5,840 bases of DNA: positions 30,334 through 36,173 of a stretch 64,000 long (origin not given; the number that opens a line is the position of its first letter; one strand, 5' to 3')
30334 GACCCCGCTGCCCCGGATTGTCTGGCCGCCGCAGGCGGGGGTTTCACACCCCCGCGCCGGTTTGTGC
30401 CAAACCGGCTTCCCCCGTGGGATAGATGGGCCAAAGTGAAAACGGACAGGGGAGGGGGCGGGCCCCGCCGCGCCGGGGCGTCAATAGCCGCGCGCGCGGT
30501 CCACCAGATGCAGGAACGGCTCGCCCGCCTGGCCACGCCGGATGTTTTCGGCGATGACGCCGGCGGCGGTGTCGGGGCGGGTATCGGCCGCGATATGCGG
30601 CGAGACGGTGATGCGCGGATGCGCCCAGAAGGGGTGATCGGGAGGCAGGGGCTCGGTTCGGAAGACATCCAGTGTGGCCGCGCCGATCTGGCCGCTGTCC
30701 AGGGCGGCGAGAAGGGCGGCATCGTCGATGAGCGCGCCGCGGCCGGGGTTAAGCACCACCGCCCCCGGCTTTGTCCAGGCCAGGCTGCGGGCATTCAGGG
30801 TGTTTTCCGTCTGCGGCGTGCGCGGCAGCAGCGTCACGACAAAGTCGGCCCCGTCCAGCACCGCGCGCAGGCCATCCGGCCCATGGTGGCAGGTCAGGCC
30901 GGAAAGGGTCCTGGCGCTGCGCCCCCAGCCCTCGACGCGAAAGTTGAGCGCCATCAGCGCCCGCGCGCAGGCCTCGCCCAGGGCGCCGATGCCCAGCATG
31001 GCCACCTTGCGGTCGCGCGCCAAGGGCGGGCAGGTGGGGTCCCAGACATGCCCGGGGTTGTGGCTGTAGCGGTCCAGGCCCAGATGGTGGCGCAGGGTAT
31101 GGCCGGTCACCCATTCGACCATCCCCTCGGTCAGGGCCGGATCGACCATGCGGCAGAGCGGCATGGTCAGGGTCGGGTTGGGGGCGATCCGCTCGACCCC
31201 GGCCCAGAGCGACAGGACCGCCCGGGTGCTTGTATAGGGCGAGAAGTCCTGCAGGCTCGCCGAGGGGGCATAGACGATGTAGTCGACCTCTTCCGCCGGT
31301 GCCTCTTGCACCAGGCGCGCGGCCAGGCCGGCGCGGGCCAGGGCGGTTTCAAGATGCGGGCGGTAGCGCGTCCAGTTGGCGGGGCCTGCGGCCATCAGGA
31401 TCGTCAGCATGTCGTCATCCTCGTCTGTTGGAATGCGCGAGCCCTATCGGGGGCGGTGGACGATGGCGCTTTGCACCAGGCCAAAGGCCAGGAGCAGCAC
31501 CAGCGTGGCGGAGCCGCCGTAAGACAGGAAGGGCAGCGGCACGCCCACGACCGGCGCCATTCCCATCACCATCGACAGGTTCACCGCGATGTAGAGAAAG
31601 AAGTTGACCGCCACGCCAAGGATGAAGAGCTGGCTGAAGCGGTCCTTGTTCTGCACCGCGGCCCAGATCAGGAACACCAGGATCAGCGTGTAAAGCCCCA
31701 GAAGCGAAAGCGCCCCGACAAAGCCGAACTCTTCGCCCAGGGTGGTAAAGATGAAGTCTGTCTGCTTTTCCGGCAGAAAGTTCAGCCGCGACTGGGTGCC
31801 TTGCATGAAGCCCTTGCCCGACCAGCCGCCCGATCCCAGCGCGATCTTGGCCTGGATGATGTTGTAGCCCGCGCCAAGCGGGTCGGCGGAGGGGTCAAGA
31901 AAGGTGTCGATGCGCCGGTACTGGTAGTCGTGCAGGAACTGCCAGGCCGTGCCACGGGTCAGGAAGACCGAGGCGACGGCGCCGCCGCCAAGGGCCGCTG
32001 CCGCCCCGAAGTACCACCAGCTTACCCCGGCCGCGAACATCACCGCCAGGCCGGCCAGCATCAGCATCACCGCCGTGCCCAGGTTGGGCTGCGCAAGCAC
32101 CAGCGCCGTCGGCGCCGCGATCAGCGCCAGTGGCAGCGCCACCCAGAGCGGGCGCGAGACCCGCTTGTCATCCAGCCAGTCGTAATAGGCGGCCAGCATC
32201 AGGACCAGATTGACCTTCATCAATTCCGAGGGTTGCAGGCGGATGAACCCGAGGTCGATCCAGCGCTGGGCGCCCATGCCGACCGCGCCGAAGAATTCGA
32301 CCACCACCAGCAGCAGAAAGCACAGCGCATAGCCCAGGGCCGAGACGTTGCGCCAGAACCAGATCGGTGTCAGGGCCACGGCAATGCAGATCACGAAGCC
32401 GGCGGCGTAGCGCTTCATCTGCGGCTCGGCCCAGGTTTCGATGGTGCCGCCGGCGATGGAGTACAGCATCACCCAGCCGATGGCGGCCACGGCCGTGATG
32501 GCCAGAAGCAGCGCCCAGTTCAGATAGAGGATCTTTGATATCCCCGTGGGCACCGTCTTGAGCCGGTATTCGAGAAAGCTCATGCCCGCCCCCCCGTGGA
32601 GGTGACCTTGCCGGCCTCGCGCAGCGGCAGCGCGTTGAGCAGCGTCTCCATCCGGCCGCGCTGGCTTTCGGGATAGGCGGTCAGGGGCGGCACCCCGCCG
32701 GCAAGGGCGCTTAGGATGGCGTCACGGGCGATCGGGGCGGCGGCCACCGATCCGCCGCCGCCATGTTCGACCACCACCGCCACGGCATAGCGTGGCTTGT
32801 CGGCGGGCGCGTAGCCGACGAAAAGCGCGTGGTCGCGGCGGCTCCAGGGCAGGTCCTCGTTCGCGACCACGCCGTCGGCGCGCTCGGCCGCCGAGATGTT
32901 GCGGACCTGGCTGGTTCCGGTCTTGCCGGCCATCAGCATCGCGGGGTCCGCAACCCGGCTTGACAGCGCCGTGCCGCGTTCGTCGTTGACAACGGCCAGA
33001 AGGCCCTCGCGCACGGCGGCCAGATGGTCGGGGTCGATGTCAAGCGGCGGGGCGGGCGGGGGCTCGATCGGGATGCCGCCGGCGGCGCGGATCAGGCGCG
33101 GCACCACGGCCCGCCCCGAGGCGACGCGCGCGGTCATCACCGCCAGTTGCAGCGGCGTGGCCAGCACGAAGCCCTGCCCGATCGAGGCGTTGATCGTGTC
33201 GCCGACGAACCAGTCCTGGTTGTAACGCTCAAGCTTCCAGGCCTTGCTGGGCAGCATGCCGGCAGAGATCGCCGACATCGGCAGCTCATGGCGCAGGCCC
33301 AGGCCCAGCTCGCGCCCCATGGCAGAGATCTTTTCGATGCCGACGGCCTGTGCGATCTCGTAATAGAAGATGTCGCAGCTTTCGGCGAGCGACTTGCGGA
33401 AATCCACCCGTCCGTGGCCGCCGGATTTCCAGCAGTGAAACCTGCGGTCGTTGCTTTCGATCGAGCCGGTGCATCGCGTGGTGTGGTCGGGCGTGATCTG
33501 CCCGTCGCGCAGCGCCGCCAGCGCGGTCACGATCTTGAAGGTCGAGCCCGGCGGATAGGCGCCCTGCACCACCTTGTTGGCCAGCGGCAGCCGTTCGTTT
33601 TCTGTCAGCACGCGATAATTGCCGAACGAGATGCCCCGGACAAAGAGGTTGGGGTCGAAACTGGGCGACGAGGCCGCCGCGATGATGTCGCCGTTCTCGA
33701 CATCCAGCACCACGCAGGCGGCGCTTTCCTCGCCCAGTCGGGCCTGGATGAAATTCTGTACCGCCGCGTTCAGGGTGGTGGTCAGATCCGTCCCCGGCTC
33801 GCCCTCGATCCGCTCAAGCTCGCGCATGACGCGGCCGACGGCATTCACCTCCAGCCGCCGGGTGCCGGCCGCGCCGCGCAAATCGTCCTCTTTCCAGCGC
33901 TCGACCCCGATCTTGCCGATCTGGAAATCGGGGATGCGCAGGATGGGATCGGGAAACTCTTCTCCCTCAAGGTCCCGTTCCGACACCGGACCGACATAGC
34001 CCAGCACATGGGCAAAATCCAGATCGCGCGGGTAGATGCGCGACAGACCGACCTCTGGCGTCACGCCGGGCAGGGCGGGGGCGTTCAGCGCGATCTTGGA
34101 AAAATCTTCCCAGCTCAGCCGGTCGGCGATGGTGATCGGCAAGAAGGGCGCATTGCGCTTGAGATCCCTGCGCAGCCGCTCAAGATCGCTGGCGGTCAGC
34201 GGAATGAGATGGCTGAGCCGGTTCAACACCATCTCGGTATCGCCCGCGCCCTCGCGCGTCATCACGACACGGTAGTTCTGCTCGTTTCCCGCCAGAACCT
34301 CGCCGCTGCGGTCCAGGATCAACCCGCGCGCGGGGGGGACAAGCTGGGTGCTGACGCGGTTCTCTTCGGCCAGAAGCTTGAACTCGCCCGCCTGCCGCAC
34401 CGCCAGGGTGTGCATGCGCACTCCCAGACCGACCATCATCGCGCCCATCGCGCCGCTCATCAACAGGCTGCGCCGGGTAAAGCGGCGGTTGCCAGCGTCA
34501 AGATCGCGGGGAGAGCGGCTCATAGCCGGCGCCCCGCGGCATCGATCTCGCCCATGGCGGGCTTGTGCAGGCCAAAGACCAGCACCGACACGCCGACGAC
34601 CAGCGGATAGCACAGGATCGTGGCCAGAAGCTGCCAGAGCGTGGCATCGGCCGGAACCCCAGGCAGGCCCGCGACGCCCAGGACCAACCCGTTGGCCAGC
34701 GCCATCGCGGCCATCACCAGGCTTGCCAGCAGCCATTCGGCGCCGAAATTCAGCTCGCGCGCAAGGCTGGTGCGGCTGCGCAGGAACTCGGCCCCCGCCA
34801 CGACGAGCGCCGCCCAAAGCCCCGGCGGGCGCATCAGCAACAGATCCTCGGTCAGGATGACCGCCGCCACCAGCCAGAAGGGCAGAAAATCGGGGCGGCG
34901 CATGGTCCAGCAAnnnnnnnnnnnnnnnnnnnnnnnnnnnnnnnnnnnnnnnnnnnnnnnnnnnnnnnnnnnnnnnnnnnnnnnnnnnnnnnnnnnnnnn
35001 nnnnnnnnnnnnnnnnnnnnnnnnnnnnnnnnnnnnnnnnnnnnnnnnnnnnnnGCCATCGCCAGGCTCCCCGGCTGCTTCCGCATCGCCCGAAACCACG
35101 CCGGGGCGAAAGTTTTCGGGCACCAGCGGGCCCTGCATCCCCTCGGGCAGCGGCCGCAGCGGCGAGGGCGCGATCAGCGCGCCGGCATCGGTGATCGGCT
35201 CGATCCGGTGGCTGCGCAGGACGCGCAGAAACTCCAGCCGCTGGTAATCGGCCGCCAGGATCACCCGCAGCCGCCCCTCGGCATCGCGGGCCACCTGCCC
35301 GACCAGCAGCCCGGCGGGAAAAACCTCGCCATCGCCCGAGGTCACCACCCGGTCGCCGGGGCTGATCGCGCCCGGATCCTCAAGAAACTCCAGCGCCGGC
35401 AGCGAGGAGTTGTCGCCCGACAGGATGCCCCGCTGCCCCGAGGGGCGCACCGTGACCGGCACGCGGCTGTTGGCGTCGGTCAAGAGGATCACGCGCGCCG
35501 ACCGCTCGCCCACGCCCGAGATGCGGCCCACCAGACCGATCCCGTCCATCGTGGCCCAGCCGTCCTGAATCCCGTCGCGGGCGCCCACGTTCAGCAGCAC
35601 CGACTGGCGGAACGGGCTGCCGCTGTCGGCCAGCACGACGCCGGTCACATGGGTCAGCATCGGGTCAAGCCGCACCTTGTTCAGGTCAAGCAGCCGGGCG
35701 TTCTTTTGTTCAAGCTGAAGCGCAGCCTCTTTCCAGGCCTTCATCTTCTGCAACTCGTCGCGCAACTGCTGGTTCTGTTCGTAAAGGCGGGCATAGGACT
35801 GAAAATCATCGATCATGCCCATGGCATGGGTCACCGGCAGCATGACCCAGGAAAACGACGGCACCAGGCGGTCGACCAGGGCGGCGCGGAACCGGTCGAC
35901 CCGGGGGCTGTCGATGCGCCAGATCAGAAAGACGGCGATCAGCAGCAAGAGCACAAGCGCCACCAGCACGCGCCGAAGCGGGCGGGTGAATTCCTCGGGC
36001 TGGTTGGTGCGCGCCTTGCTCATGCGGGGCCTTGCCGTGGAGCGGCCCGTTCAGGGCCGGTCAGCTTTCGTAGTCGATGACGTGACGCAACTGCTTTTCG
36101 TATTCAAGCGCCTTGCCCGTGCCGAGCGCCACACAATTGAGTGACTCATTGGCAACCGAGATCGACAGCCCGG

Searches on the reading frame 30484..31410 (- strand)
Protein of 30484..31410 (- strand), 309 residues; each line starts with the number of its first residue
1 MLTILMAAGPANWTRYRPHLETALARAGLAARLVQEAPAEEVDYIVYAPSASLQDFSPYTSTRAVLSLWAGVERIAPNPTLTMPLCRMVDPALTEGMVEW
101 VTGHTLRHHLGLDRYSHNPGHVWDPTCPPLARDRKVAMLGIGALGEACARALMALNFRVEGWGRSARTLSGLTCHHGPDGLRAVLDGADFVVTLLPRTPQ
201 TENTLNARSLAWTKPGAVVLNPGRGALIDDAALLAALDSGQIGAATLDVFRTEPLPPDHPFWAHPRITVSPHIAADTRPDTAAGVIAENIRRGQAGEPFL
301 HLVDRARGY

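Call 17: search_protein_families(library=pfam, proteins=[window:30484-31410:-], max_evalue=0.001)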
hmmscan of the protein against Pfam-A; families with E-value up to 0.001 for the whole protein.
window:30484-31410:- (309 aa): 2 families
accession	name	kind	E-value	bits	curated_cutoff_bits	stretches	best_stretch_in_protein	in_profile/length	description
PF02826.25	2-Hacid_dh_C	-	5.5e-39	133.8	25.1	1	131-274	34-178/178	D-isomer specific 2-hydroxyacid dehydrogenase, NAD binding domain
PF03446.21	NAD_binding_2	-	0.00019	21.9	21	1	135-222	1-92/161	NAD binding domain of 6-phosphogluconate dehydrogenase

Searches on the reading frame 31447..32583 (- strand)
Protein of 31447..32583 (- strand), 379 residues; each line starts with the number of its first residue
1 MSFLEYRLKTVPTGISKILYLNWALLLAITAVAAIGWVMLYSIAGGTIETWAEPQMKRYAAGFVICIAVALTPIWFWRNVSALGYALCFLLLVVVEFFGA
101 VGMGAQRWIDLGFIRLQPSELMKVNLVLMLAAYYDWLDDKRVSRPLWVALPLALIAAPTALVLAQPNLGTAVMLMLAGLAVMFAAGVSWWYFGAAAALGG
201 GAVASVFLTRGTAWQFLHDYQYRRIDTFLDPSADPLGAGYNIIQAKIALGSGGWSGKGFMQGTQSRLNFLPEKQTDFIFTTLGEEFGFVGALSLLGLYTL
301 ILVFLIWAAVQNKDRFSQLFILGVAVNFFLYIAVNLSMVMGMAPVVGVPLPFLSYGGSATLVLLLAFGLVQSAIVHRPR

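Call 17: search_protein_families(library=pfam, proteins=[window:31447-32583:-], max_evalue=0.001)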
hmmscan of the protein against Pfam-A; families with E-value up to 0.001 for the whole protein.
window:31447-32583:- (379 aa): 1 family
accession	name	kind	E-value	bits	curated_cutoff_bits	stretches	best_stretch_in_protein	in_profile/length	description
PF01098.24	FTSW_RODA_SPOVE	-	4.4e-98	329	26.4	1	26-375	5-352/356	Cell cycle protein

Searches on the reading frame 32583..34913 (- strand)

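Call 17: search_protein_families(library=pfam, proteins=[window:32583-34913:-], max_evalue=0.001)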
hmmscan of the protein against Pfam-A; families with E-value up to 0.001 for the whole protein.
window:32583-34913:- (777 aa): 2 families
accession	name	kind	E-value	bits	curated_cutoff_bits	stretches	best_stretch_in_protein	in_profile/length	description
PF00905.27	Transpeptidase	-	9.9e-59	199.4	22.1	1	399-732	2-297/299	Penicillin binding protein transpeptidase domain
PF03717.20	PBP_dimer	-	1.3e-37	130.5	24.4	1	192-366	2-179/180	Penicillin-binding Protein dimerisation domain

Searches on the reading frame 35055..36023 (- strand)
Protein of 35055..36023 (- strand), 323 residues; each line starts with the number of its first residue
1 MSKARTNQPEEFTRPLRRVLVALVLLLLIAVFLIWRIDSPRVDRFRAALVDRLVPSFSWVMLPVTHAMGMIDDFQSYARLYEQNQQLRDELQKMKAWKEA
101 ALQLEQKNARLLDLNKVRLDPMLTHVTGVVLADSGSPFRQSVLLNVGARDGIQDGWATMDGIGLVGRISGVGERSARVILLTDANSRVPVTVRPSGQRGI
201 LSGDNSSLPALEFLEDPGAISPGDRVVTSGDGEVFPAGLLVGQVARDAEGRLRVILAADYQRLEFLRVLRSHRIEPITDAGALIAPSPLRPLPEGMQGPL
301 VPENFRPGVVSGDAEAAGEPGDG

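Call 17: search_protein_families(library=pfam, proteins=[window:35055-36023:-], max_evalue=0.001)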
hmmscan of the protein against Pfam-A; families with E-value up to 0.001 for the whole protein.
window:35055-36023:- (323 aa): 1 family
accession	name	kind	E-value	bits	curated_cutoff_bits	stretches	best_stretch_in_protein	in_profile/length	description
PF04085.20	MreC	-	8.1e-33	113.7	28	1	130-269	1-146/147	Rod shape-determining protein MreC, barrel core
